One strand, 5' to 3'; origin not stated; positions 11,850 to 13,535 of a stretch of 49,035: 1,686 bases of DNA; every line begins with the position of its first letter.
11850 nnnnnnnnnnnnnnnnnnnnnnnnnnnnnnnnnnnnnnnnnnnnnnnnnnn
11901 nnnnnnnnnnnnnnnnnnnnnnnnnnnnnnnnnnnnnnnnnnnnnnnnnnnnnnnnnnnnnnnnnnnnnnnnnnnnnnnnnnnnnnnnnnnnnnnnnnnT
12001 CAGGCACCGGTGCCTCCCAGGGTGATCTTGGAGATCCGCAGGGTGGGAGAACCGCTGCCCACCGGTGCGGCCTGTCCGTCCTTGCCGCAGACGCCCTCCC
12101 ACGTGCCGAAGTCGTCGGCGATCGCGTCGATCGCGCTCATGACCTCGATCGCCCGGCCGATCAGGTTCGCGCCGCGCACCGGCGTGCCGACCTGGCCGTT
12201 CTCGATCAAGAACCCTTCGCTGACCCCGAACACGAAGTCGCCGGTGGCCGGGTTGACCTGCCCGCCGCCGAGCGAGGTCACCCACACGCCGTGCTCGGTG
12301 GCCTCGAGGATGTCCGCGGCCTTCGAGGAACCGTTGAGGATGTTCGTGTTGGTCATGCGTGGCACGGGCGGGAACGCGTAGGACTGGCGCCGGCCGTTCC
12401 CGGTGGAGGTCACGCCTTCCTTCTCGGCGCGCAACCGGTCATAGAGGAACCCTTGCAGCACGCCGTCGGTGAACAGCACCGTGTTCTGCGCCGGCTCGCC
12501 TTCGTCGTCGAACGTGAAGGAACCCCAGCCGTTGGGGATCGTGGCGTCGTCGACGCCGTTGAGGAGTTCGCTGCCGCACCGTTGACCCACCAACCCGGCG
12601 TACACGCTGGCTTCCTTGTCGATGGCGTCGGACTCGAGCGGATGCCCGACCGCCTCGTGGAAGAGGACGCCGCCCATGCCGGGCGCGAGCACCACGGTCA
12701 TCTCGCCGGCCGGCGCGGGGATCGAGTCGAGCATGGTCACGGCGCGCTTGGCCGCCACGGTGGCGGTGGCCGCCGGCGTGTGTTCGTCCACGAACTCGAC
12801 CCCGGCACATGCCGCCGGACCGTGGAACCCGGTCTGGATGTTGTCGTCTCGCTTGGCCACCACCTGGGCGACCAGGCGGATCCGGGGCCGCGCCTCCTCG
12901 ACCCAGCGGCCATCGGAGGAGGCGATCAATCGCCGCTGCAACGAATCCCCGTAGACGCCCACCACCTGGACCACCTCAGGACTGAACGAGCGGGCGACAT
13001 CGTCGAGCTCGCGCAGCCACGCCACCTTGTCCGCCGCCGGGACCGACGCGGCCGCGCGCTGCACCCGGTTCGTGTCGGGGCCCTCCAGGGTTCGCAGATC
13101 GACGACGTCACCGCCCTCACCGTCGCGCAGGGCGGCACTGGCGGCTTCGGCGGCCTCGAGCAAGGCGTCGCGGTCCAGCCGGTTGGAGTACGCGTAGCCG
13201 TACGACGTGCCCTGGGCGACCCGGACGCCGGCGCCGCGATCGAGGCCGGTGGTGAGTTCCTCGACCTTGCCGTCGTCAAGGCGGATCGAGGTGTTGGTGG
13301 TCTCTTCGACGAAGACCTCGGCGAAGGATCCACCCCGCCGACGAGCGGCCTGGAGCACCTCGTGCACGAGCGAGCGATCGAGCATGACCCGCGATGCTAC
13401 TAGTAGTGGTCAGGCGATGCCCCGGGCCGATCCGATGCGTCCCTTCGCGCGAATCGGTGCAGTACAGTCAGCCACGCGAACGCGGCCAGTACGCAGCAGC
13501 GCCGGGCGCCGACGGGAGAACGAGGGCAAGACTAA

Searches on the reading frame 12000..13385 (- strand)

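Call 72: search_protein_families(library=pfam, proteins=[window:12000-13385:-], max_evalue=0.00001)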
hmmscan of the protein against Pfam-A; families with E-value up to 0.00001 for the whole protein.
window:12000-13385:- (461 aa): 3 families
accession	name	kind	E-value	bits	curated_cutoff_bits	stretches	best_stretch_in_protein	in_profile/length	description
PF19289.4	PmbA_TldD_3rd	-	7.9e-67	225.1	22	1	227-458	2-220/220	PmbA/TldA metallopeptidase C-terminal domain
PF19290.4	PmbA_TldD_2nd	-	4.8e-19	69.3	20.9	1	113-219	4-109/109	PmbA/TldA metallopeptidase central domain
PF01523.21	PmbA_TldD_1st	-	5.1e-19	68.6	20.9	1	22-85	1-64/65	PmbA/TldA metallopeptidase domain 1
